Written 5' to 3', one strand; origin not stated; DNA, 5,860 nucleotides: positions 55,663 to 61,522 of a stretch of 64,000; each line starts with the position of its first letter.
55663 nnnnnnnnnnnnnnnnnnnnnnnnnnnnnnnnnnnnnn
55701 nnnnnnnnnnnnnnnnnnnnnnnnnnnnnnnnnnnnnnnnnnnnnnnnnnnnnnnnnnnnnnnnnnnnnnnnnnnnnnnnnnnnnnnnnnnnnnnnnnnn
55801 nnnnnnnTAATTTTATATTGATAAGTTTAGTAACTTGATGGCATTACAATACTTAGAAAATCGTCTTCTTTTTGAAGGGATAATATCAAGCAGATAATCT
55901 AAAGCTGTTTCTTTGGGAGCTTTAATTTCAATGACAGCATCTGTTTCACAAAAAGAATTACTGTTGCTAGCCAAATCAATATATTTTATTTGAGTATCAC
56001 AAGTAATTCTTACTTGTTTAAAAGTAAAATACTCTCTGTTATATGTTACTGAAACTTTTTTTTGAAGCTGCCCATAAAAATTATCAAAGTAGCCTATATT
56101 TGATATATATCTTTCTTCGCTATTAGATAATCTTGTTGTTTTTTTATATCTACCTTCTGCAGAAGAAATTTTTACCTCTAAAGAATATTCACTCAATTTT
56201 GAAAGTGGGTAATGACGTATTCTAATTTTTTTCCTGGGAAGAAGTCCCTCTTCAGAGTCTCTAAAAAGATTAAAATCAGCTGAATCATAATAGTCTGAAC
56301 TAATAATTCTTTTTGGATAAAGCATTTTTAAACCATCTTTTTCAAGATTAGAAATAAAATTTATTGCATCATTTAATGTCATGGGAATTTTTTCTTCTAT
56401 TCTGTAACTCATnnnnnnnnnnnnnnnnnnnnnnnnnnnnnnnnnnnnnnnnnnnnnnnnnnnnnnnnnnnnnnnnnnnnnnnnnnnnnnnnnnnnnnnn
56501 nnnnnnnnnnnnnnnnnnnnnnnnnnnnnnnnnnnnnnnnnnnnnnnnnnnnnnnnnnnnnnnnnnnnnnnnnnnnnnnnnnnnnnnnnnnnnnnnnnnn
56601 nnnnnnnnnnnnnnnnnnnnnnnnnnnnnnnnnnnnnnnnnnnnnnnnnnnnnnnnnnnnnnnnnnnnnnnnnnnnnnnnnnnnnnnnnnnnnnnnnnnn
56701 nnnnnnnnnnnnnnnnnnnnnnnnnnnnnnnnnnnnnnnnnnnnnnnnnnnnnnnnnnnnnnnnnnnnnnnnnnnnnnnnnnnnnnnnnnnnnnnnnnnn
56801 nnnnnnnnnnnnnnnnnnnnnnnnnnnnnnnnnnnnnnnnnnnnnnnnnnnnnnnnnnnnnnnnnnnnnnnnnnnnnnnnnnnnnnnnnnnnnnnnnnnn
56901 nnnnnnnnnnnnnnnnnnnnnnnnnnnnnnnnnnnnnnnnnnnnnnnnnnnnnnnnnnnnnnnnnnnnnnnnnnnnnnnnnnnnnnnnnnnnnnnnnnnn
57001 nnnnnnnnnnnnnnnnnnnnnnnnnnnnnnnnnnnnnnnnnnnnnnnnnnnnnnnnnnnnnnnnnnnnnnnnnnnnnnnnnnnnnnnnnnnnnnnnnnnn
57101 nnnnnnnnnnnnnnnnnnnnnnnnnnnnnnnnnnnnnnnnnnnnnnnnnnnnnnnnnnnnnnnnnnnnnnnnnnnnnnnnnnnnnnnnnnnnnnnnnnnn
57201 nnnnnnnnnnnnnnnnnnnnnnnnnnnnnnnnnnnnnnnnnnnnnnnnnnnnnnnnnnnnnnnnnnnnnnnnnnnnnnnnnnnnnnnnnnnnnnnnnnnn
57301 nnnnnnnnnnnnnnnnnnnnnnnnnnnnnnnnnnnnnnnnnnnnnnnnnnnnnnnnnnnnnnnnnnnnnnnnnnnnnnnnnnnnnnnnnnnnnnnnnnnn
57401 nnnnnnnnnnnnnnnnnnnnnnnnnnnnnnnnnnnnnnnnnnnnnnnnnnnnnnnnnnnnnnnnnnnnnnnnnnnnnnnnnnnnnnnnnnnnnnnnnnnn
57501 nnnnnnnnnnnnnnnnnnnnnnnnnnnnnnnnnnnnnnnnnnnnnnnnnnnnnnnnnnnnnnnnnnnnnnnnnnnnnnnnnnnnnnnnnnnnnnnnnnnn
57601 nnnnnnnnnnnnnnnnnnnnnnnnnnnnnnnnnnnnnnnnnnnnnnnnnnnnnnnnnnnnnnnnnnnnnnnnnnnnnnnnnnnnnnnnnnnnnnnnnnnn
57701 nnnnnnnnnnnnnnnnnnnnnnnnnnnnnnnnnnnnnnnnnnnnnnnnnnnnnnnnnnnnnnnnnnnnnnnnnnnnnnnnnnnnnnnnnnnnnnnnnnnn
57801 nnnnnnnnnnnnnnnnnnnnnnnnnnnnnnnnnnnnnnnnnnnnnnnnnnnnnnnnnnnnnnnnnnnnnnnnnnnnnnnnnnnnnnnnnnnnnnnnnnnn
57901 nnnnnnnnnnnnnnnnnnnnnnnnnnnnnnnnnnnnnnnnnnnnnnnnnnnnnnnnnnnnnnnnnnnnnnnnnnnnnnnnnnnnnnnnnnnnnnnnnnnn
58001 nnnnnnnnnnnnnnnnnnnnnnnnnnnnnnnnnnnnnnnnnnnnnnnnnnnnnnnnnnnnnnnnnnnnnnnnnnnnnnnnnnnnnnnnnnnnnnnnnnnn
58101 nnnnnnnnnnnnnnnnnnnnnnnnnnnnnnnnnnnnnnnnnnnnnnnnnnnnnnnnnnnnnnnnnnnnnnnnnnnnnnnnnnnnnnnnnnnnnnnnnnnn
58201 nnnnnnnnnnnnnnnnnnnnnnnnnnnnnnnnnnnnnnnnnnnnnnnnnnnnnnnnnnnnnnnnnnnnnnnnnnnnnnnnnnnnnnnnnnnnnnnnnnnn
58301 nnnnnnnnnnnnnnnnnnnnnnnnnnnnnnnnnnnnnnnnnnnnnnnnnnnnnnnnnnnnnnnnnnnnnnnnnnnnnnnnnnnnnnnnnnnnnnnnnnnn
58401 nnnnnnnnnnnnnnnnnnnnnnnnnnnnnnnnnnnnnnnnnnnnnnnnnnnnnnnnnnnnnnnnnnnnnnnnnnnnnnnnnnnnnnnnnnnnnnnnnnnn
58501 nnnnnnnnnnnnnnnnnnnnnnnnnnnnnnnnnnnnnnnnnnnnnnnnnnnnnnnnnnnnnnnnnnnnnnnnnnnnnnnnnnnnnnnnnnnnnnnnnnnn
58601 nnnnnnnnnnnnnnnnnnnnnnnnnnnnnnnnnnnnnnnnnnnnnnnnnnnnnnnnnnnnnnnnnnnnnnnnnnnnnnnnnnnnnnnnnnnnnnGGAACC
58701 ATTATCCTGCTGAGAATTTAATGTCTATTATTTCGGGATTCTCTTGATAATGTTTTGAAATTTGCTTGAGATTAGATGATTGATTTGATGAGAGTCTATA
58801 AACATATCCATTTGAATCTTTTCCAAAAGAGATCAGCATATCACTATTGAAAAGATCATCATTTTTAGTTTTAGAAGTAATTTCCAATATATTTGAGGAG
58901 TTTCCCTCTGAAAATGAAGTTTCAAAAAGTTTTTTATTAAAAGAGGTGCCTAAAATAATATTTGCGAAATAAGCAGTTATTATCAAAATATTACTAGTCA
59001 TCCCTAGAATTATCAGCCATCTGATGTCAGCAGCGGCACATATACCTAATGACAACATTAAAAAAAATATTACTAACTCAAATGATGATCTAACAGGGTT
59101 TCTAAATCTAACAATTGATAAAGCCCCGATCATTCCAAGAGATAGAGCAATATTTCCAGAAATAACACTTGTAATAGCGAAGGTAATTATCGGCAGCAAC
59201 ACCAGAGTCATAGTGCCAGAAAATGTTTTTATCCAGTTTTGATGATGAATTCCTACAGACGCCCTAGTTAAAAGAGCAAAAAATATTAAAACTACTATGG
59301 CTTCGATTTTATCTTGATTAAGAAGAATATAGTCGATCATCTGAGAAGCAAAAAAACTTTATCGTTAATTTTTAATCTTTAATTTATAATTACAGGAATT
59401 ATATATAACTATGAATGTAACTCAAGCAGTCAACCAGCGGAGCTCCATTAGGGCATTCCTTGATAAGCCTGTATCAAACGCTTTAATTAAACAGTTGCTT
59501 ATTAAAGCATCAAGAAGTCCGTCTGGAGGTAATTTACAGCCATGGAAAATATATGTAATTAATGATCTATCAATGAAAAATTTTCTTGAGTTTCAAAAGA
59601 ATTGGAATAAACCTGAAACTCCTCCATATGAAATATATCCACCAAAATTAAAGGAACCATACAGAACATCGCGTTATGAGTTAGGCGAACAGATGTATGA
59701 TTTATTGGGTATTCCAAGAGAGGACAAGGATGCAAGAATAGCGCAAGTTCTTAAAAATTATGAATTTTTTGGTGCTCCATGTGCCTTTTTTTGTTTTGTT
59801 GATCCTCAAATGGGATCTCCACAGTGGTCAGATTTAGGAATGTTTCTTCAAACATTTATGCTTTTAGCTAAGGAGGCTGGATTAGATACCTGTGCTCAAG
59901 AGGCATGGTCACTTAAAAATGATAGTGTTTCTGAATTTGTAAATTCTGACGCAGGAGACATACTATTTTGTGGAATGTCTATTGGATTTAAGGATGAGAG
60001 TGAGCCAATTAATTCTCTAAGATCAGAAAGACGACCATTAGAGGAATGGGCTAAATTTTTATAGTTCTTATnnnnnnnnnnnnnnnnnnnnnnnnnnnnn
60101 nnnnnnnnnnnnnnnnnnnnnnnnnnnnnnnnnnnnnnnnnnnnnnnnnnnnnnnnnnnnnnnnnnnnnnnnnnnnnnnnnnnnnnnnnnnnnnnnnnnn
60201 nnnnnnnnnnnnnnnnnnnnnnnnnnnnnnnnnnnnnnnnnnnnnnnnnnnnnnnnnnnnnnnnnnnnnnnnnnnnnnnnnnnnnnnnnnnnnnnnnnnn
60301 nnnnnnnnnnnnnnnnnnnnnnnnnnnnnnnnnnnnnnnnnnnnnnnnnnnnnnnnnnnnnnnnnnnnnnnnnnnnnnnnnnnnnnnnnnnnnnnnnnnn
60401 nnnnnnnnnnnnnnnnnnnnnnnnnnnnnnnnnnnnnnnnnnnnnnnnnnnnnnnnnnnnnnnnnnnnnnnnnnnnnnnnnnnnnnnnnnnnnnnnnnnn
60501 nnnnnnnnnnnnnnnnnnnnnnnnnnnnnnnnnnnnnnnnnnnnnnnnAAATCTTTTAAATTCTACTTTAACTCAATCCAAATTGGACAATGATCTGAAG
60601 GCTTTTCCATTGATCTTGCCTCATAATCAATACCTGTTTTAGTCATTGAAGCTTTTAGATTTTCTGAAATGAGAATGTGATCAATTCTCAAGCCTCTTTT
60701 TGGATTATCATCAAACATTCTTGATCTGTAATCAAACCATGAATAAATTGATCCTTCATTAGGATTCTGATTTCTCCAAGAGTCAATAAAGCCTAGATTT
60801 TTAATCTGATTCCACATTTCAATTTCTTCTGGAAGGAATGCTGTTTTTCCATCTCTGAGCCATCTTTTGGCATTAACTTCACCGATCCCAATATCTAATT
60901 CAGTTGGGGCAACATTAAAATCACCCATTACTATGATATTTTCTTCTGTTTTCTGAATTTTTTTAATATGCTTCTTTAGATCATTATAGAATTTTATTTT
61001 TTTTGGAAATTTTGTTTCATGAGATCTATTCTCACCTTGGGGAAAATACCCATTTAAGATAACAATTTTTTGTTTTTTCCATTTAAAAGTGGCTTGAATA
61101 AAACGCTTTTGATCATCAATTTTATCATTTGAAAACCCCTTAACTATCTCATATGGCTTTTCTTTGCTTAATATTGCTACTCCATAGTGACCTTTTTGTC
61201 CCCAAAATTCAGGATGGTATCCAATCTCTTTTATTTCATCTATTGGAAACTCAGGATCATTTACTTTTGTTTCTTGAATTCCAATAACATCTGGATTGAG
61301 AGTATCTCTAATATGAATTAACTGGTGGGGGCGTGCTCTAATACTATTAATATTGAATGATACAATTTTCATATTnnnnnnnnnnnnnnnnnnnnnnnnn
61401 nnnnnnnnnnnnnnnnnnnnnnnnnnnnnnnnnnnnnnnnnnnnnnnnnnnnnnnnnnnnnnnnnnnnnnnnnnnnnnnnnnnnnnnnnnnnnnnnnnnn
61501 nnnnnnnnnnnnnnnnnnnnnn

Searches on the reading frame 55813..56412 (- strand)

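Call 45: search_protein_families(library=pfam, proteins=[window:55813-56412:-], max_evalue=0.00001)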
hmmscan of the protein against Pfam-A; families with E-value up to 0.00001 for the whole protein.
window:55813-56412:- (199 aa): 1 family
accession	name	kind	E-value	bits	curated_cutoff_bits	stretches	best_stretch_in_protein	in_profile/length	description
PF09359.15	VTC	-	2e-21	77.1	23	1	34-195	38-234/235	VTC domain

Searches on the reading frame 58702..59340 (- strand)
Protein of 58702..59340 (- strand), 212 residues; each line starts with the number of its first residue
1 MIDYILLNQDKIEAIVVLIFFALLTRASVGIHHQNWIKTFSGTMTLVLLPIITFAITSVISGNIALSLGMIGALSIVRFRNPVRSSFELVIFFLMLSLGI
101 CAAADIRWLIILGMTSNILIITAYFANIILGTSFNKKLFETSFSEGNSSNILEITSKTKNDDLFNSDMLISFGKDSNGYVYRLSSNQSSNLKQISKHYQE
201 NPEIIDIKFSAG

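Call 45: search_protein_families(library=pfam, proteins=[window:58702-59340:-], max_evalue=0.00001)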
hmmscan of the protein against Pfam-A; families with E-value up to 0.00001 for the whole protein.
window:58702-59340:- (212 aa): 1 family
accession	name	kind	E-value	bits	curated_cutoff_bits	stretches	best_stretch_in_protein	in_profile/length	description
PF16316.10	DUF4956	-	5.9e-08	33.1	30.6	1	44-124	24-108/169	Domain of unknown function (DUF4956)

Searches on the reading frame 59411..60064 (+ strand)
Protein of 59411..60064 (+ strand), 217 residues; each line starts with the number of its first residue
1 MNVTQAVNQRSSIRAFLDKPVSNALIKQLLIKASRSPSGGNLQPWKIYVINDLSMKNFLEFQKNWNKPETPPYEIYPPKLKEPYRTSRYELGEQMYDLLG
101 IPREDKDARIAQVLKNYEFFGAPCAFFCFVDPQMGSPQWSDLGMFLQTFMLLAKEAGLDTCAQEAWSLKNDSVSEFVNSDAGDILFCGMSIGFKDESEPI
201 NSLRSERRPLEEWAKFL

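Call 45: search_protein_families(library=pfam, proteins=[window:59411-60064:+], max_evalue=0.00001)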
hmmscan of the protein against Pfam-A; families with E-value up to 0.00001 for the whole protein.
window:59411-60064:+ (217 aa): 2 families
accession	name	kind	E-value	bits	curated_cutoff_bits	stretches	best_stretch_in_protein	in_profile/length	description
PF00881.29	Nitroreductase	-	4.7e-26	92.4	23.5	1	8-192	2-166/167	Nitroreductase family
PF14512.11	TM1586_NiRdase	-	3.9e-06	27.1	27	0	2-30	1-29/215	Putative TM nitroreductase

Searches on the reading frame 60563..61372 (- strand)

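Call 45: search_protein_families(library=pfam, proteins=[window:60563-61372:-], max_evalue=0.00001)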
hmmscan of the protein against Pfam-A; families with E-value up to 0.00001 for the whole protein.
window:60563-61372:- (269 aa): 1 family
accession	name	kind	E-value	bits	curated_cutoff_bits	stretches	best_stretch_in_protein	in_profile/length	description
PF03372.29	Exo_endo_phos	-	1.5e-27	97.2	24.5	1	4-261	1-225/225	Endonuclease/Exonuclease/phosphatase family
